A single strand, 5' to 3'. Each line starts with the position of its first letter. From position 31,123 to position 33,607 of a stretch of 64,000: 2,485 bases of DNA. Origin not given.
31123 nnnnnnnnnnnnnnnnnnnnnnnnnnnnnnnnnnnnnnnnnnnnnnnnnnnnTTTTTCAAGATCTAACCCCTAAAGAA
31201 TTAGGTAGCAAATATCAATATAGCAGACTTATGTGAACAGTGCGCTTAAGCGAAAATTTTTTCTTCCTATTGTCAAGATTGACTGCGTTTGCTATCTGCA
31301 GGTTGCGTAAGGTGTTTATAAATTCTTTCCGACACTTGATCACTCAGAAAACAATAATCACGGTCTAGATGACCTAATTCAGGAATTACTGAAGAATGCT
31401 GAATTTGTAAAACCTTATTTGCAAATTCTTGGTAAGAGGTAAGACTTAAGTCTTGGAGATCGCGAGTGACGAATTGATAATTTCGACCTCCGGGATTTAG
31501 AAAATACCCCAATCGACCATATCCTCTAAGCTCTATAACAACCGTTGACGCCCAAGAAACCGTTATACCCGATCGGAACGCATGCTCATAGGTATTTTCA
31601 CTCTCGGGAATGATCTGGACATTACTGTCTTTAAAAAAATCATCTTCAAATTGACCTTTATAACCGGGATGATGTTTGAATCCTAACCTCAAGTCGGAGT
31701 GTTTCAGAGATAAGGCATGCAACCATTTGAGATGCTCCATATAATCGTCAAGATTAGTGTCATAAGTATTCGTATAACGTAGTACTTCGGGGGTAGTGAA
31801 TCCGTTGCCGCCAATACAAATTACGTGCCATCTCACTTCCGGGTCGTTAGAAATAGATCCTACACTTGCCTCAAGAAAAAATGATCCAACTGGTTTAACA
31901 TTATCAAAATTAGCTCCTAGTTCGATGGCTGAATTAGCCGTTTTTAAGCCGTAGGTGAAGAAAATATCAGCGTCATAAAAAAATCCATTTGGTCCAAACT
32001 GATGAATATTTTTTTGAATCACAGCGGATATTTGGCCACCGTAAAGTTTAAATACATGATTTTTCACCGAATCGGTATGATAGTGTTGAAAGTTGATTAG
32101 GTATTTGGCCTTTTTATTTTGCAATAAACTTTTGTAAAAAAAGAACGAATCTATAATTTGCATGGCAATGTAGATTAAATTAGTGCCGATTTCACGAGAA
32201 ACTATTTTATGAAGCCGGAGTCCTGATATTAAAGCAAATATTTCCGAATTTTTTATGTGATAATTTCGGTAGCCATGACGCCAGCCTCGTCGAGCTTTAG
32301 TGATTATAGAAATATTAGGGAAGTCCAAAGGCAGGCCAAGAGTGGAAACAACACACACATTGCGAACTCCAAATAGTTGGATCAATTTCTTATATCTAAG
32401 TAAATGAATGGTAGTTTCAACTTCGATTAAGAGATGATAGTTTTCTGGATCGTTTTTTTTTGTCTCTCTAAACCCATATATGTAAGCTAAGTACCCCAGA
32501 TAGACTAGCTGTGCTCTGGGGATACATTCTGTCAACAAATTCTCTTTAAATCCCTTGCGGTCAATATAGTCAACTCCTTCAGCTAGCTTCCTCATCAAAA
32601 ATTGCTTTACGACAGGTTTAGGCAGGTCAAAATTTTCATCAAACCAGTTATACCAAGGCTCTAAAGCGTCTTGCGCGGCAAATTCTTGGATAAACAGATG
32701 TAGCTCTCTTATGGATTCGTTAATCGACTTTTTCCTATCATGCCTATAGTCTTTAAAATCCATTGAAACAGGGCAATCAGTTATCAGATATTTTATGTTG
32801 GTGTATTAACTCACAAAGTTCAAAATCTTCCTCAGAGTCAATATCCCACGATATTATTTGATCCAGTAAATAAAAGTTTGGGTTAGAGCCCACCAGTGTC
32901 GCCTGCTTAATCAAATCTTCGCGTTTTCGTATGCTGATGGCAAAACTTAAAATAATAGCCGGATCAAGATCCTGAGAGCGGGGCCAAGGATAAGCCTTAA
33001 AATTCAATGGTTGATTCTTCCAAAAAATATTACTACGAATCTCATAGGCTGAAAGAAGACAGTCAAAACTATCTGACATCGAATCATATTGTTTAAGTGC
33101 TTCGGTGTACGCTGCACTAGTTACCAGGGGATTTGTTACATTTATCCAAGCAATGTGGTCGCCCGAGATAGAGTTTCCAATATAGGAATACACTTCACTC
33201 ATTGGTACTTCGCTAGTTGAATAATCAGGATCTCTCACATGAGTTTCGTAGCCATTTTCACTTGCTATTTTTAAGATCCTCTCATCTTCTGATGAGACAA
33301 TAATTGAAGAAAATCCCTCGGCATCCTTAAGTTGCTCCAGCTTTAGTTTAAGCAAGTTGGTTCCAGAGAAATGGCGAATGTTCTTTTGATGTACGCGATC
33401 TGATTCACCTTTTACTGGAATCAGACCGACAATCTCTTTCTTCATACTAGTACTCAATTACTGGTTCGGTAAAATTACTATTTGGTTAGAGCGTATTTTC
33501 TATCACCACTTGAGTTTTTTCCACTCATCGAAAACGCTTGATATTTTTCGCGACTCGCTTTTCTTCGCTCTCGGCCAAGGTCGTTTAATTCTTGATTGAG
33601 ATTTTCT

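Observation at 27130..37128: Accessory island 1: unassigned pathway for a nucleotide-activated, aminated, methylated and possibly sulfated headgroup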

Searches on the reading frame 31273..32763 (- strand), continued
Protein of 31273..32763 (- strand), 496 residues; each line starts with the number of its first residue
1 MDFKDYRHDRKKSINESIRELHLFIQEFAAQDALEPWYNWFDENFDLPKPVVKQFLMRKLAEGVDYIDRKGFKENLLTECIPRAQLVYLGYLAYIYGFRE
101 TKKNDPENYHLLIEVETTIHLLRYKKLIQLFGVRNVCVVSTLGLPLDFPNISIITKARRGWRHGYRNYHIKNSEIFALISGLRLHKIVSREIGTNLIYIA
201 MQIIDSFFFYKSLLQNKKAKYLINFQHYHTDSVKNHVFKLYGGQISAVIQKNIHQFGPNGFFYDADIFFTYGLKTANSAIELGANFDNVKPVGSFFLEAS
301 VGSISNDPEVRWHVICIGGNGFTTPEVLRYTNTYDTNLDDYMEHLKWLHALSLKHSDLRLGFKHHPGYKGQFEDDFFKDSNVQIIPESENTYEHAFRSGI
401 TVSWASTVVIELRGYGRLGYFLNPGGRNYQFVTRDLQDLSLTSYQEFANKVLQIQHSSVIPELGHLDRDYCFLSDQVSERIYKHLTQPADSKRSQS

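Call 95: search_protein_families(library=pfam, proteins=[L027:12230-12862:-, L027:12866-13630:-, L027:13617-14234:-, L027:14219-14593:-, L027:14590-15492:-, L027:1854-3302:-, L027:4983-6425:-, L027:6635-8215:-, L029:2217-3623:-, L038:6096-7031:+], max_evalue=0.001)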
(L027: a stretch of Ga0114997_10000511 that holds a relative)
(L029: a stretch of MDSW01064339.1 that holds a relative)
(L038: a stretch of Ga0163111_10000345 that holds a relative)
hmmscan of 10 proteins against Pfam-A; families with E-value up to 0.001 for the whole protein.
L027:12230-12862:- (211 aa): 9 families
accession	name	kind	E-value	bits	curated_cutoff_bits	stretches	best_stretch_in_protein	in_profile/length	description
PF13649.12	Methyltransf_25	-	1.2e-08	36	27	1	46-135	2-95/97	Methyltransferase domain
PF08242.18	Methyltransf_12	-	1.8e-08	35.4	30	1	46-137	1-96/98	Methyltransferase domain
PF00398.26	RrnaAD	-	2.9e-08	33.6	24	1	30-106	20-95/263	Ribosomal RNA adenine dimethylase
PF13489.12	Methyltransf_23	-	7.8e-08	32.7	27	1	40-148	21-123/164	Methyltransferase domain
PF05891.18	Methyltransf_PK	-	3.2e-07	30.5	27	1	33-146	47-164/218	AdoMet dependent proline di-methyltransferase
PF03848.20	TehB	-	1.1e-06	28.7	20.4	1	15-136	3-127/193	Tellurite resistance protein TehB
PF08241.18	Methyltransf_11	-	2e-06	28.8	21.2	1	46-141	1-95/95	Methyltransferase domain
PF13847.12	Methyltransf_31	-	2.9e-06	27.5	27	1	41-143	3-111/145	Methyltransferase domain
PF05401.17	NodS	-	9.2e-05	22.8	24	1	41-141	43-144/201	Nodulation protein S (NodS)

L027:12866-13630:- (255 aa): 1 family
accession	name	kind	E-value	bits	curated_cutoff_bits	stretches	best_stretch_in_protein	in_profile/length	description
PF01177.27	Asp_Glu_race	-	1e-23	84.7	31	1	11-228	1-209/211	Asp/Glu/Hydantoin racemase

L027:13617-14234:- (206 aa): 0 families

L027:14219-14593:- (125 aa): 1 family
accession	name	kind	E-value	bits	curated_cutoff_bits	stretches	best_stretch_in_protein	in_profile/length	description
PF01467.32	CTP_transf_like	-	0.00013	22.6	21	1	5-41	1-38/133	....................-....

L027:14590-15492:- (301 aa): 1 family
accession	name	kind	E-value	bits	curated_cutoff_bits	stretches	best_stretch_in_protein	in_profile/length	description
PF01066.26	CDP-OH_P_transf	-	1.6e-07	32.3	22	1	59-158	3-94/152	CDP-alcohol phosphatidyltransferase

L027:1854-3302:- (483 aa): 2 families
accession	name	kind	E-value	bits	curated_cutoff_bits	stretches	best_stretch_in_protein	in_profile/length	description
PF01232.29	Mannitol_dh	-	6.5e-30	105.1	27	1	31-279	2-198/199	Mannitol dehydrogenase Rossmann domain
PF08125.19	Mannitol_dh_C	-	1.3e-21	77.4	30.7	1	288-417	1-131/190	Mannitol dehydrogenase C-terminal domain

L027:4983-6425:- (481 aa): 1 family
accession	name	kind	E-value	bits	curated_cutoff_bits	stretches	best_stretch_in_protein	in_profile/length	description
PF13489.12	Methyltransf_23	-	2e-05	24.8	27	1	298-426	13-119/164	Methyltransferase domain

L027:6635-8215:- (527 aa): 1 family
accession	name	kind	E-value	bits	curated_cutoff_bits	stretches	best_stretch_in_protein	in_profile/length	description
PF00884.28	Sulfatase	-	2.8e-08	33.9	25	1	167-424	1-247/301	Sulfatase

L029:2217-3623:- (469 aa): 10 families
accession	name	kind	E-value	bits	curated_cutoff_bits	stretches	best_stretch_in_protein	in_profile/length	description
PF01177.27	Asp_Glu_race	-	3.2e-24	86.3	31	1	12-230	1-210/211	Asp/Glu/Hydantoin racemase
PF13649.12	Methyltransf_25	-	1.2e-13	52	27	1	302-392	1-95/97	Methyltransferase domain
PF08241.18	Methyltransf_11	-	2.3e-11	44.6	21.2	1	303-398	1-95/95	Methyltransferase domain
PF08242.18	Methyltransf_12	-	6.6e-10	40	30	1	303-394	1-96/98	Methyltransferase domain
PF13847.12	Methyltransf_31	-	5.1e-09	36.4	27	1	299-402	4-113/145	Methyltransferase domain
PF13489.12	Methyltransf_23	-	8.7e-09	35.8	27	1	296-401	20-119/164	Methyltransferase domain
PF05401.17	NodS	-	1.4e-08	35.3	24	1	300-398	45-144/201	Nodulation protein S (NodS)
PF00398.26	RrnaAD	-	4.6e-08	32.9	24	1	298-362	30-94/263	Ribosomal RNA adenine dimethylase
PF05891.18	Methyltransf_PK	-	6.2e-07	29.6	27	1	291-404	48-165/218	AdoMet dependent proline di-methyltransferase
PF03848.20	TehB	-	1.7e-06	28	20.4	1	273-395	4-129/193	Tellurite resistance protein TehB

L038:6096-7031:+ (312 aa): 1 family
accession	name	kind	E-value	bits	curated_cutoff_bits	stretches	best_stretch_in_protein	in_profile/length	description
PF05721.19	PhyH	-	6.5e-06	27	22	1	20-214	1-202/213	Phytanoyl-CoA dioxygenase (PhyH)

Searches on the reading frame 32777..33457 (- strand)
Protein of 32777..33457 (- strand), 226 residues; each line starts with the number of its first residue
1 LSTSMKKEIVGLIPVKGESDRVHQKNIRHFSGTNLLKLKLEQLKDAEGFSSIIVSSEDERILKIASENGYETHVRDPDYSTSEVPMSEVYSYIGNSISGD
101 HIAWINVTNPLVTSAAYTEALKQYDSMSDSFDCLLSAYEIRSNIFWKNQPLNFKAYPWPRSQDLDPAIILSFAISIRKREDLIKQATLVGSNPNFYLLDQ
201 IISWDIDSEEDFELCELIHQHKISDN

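Call 4: search_protein_families(library=pfam, proteins=[window:32777-33457:-], max_evalue=0.01)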
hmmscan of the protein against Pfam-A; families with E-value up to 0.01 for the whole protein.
window:32777-33457:- (226 aa): 2 families
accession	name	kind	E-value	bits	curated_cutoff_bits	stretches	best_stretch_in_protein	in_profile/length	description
PF02348.25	CTP_transf_3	-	1.4e-12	48.3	22.6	1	11-145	2-136/217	Cytidylyltransferase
PF12804.13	NTP_transf_3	-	0.0044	17.7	27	1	24-126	15-113/160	MobA-like NTP transferase domain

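Call 5: search_protein_families(library=ncbifam, proteins=[window:32777-33457:-], max_evalue=0.01)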
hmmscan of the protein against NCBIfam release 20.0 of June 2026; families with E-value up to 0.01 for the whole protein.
window:32777-33457:- (226 aa): 5 families
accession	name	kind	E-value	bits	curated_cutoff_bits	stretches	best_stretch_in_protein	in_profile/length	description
TIGR03584.1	PseF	equivalog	3.4e-20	72.6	205.7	1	10-220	1-221/222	pseudaminic acid cytidylyltransferase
NF003952.0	PRK05450.1-5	subfamily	1.9e-07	30.5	193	1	8-140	2-131/250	3-deoxy-manno-octulosonate cytidylyltransferase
NF009905.0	PRK13368.1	subfamily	9.2e-05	21.9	255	1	8-124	2-114/243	3-deoxy-manno-octulosonate cytidylyltransferase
NF003948.0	PRK05450.1-1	equivalog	0.00047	19.4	281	1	7-122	4-118/248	3-deoxy-manno-octulosonate cytidylyltransferase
NF003950.0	PRK05450.1-3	subfamily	0.00097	18.5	234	1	9-74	3-68/248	3-deoxy-manno-octulosonate cytidylyltransferase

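Call 28: search_solved_structures(query=window:32777-33457:-, max_evalue=0.001)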
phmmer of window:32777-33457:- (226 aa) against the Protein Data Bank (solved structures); distinct sequences matched with E-value up to 0.001: 4.
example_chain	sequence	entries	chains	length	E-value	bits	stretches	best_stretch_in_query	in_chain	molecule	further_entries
1qwj_A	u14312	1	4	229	4.4e-09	39.5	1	10-216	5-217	cytidine monophospho-N-acetylneuraminic acid synthetase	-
9t4z_A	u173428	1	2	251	2.3e-08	37.2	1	8-213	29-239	PpNeuA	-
9ftb_A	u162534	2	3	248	4.8e-06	29.6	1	10-93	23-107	NeuA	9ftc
1eyr_A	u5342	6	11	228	2.8e-05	27.1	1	5-223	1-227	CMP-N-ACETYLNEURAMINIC ACID SYNTHETASE | N-acylneuraminate cytidylyltransferase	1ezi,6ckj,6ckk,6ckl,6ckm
